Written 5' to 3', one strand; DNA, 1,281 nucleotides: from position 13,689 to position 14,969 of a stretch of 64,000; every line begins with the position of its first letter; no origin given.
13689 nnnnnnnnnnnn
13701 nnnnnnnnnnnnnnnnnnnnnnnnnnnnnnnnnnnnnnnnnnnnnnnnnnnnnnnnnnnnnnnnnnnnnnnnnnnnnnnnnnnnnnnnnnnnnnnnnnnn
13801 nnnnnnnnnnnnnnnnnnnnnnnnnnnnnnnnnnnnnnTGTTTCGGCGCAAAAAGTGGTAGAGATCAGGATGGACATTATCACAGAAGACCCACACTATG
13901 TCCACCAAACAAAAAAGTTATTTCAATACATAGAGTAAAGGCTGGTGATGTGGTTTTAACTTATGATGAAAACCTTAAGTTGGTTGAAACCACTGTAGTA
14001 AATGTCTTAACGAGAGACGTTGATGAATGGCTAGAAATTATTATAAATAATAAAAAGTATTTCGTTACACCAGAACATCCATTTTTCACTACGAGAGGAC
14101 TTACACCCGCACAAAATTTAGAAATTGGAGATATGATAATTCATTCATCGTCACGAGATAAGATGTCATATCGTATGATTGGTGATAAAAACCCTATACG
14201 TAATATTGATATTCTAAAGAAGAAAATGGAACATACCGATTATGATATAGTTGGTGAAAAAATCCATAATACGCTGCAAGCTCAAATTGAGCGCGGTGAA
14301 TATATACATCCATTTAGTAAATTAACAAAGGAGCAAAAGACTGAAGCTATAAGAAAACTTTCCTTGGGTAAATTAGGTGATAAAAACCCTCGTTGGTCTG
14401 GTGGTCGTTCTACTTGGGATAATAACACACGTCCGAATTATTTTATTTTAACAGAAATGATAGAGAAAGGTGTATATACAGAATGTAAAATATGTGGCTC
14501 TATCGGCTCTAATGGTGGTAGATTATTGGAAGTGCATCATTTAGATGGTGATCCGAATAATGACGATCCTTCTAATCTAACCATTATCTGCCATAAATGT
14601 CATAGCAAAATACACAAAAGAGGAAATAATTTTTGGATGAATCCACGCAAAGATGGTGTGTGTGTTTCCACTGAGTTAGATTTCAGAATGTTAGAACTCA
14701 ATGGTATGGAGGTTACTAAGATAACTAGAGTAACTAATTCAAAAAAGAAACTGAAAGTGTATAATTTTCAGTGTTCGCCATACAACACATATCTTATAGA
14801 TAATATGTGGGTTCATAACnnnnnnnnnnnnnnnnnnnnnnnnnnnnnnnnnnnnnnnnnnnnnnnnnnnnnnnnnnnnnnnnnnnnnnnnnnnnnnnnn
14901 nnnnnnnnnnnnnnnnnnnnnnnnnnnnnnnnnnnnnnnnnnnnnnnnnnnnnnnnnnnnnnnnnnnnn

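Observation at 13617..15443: QueE (7-carboxy-7-deazaguanine synthase) interrupted by an HNH-containing intein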

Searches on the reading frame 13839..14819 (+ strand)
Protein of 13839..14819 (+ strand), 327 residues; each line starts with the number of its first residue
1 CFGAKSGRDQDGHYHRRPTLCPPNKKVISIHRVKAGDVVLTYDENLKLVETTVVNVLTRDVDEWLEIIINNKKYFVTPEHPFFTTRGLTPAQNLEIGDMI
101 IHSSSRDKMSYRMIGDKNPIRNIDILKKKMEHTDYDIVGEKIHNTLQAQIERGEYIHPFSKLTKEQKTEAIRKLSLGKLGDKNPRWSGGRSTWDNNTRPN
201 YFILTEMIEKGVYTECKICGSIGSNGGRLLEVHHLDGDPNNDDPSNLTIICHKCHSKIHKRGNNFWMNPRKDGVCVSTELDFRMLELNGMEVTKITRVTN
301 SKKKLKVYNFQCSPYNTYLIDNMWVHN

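Call 31: find_homologous_proteins(query=window:13839-14819:+, max_evalue=0.001)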
Query seq(327 aa) (327 aa): 31 proteins with E <= 0.001 among 1167 candidates.
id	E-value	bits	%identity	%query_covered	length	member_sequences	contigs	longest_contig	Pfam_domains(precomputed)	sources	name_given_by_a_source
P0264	1.6e-84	302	47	100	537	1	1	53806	PF07591.16,PF04055.28,PF13353.12,PF14890.12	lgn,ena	-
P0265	2.2e-81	292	45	100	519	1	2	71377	PF07591.16,PF04055.28,PF14890.12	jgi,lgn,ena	-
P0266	1.4e-75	273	45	100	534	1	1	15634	PF07591.16,PF04055.28,PF13353.12,PF14890.12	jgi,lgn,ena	-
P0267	9.9e-73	263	46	100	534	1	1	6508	PF04055.28,PF14890.12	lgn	-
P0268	5.7e-70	254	43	100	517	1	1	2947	PF07591.16,PF04055.28,PF14890.12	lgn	-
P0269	2.5e-69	252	42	100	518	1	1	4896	PF07591.16,PF14890.12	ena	-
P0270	5.6e-69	251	44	100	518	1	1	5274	PF04055.28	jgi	-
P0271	1.0e-68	250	42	100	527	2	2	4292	PF13353.12,PF14890.12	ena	-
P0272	3.8e-67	245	41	100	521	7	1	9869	PF04055.28,PF14890.12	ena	-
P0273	5.2e-67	244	43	100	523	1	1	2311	PF07591.16,PF04055.28,PF13353.12,PF14890.12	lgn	-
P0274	3.0e-66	242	41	100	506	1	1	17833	PF07591.16,PF04055.28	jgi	jgi:organic radical activating enzyme/predicted HNH restriction endonuclease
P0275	8.5e-66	240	40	100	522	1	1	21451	PF07591.16,PF04055.28,PF14890.12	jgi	jgi:organic radical activating enzyme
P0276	5.5e-64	234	42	100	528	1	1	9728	PF07591.16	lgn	-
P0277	1.8e-63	233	39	100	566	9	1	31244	PF07591.16,PF04055.28,PF01844.30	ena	-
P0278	1.2e-59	220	40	100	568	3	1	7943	PF07591.16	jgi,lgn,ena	-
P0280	1.2e-57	214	42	100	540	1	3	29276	PF07591.16,PF04055.28,PF01844.30,PF14890.12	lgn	-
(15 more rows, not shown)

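Call 37: find_encoding_contigs(protein=P0265, flank=10000, max_places=2)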
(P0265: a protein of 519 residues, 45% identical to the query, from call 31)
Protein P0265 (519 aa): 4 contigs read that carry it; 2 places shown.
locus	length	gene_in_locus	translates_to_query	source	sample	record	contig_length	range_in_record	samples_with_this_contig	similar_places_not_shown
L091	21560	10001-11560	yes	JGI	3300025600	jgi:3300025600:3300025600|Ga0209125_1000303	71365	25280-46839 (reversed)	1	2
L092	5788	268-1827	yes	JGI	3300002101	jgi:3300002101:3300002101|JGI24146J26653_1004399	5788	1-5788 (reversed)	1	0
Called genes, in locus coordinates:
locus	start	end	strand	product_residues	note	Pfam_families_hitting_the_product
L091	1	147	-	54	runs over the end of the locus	-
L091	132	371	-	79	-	-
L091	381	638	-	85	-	-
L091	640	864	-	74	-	-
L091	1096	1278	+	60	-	-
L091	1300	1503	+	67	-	-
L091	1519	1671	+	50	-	-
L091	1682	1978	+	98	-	-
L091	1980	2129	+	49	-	-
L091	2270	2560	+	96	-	-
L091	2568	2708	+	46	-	-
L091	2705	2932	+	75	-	-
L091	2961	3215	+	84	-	-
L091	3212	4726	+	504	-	PF00176:SNF2-rel_dom, PF04851:ResIII (weak), PF00271:Helicase_C (faint)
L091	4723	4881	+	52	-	-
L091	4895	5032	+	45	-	-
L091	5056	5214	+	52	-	-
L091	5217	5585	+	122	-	-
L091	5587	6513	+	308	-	-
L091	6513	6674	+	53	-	-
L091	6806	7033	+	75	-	-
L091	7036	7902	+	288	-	PF13730:HTH_36 (weak)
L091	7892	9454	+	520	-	-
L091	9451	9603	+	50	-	-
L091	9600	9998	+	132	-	PF01242:PTPS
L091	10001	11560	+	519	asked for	PF04055:Radical_SAM (faint), PF07591:PT-HINT (weak), PF14890:Intein_splicing (weak)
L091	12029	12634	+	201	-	-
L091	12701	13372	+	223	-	PF02540:NAD_synthase (weak), PF02568:ThiI (faint), PF06508:QueC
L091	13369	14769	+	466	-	PF01227:GTP_cyclohydroI, PF14890:Intein_splicing, PF01227:GTP_cyclohydroI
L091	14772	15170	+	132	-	PF14489:QueF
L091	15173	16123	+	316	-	-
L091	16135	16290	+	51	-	-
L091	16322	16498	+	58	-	PF26435:DUF8118 (weak)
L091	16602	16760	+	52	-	-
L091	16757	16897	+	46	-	-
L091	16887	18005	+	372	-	-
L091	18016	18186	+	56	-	-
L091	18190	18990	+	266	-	PF01555:N6_N4_Mtase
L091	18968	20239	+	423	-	PF03167:UDG, PF01612:DNA_pol_A_exo1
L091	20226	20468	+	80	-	-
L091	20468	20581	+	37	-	-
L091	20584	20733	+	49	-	-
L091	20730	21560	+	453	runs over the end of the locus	PF00476:DNA_pol_A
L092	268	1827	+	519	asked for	PF04055:Radical_SAM (faint), PF07591:PT-HINT (weak), PF14890:Intein_splicing (weak)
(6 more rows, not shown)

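Call 38: find_encoding_contigs(protein=P0264, flank=10000, max_places=2)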
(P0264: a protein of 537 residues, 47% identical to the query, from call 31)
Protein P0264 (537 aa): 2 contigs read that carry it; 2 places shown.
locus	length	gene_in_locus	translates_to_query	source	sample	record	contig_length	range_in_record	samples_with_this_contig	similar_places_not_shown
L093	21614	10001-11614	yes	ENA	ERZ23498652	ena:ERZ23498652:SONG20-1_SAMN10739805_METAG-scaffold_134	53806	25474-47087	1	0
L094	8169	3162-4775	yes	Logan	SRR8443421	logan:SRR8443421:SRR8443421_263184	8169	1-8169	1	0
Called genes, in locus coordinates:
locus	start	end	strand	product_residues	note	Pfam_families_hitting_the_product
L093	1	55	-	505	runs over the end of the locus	-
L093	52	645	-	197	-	PF03592:Terminase_2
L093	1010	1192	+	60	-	-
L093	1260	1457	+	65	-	-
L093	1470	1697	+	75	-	-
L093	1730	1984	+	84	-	-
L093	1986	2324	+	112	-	-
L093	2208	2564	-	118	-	-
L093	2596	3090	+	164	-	-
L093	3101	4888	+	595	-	PF04851:ResIII (weak), PF00176:SNF2-rel_dom, PF00271:Helicase_C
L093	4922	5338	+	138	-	-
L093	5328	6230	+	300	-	PF13155:Toprim_2 (faint)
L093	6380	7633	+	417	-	-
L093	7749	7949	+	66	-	-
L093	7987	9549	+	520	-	-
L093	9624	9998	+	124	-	PF01242:PTPS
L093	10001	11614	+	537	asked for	PF14890:Intein_splicing (faint), PF07591:PT-HINT (weak), PF04055:Radical_SAM (weak), PF13353:Fer4_12 (weak)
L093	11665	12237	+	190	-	-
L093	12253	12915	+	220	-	PF06508:QueC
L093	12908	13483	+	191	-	PF01227:GTP_cyclohydroI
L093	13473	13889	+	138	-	PF14489:QueF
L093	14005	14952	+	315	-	-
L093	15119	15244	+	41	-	-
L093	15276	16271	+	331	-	-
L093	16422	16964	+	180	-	-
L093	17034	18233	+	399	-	PF03167:UDG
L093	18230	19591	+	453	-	PF00476:DNA_pol_A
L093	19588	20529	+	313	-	PF03215:Rad17 (faint), PF05496:RuvB_N (weak), PF05621:TniB (faint), PF13191:AAA_16 (weak), PF13173:AAA_14 (weak), PF00004:AAA, PF07728:AAA_5 (weak), PF13177:DNA_pol3_delta2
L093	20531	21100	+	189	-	-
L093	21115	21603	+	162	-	-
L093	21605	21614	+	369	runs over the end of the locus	-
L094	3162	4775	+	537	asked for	PF14890:Intein_splicing (faint), PF07591:PT-HINT (weak), PF04055:Radical_SAM (weak), PF13353:Fer4_12 (weak)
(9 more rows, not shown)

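Call 41: search_dna_similar(query=window:13839-14819:+, collection=phages, mode=protein, max_evalue=0.00001, max_rows=25)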
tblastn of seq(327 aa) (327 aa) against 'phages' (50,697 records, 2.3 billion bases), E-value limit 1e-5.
No match.
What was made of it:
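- Tried and rejected: A tblastn of the intein against the same collection gave no match (call 41).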

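Call 59: search_protein_families(library=phrogs, max_evalue=0.0001, proteins=[L091:15173-16120:+, L093:14005-14949:+])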
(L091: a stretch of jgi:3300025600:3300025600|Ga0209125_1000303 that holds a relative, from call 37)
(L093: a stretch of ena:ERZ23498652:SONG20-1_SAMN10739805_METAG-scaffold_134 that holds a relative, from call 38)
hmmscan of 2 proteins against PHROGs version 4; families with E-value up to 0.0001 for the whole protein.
L091:15173-16120:+ (316 aa): 2 families
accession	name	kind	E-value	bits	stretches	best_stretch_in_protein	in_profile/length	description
phrog_887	-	moron, auxiliary metabolic gene and host takeover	1.1e-49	170.7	1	1-292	10-273/509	queuine tRNA-ribosyltransferase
phrog_7068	-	moron, auxiliary metabolic gene and host takeover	6.3e-10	39.6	1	52-225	28-182/346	queuine tRNA-ribosyltransferase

L093:14005-14949:+ (315 aa): 2 families
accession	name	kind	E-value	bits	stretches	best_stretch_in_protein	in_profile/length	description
phrog_887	-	moron, auxiliary metabolic gene and host takeover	1.9e-43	150.1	1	6-244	54-263/509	queuine tRNA-ribosyltransferase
phrog_7068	-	moron, auxiliary metabolic gene and host takeover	2.9e-12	47.3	1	12-182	30-179/346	queuine tRNA-ribosyltransferase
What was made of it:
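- Closest known: Metagenomic phage QueE genes carrying the homologous intein. Different: In L091 and L093 the genes are embedded in QueD-QueE-QueC-FolE-QueF-DpdA clusters of tailed phages with terminase and DNA polymerase A (calls 37, 38, 59).
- Two intein-bearing relatives lie in phage QueD-QueE-QueC-FolE-QueF-DpdA clusters (calls 37, 38, 59). Homologous intein-bearing QueE genes lie in full DpdA clusters in phages (calls 37, 38, 59).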
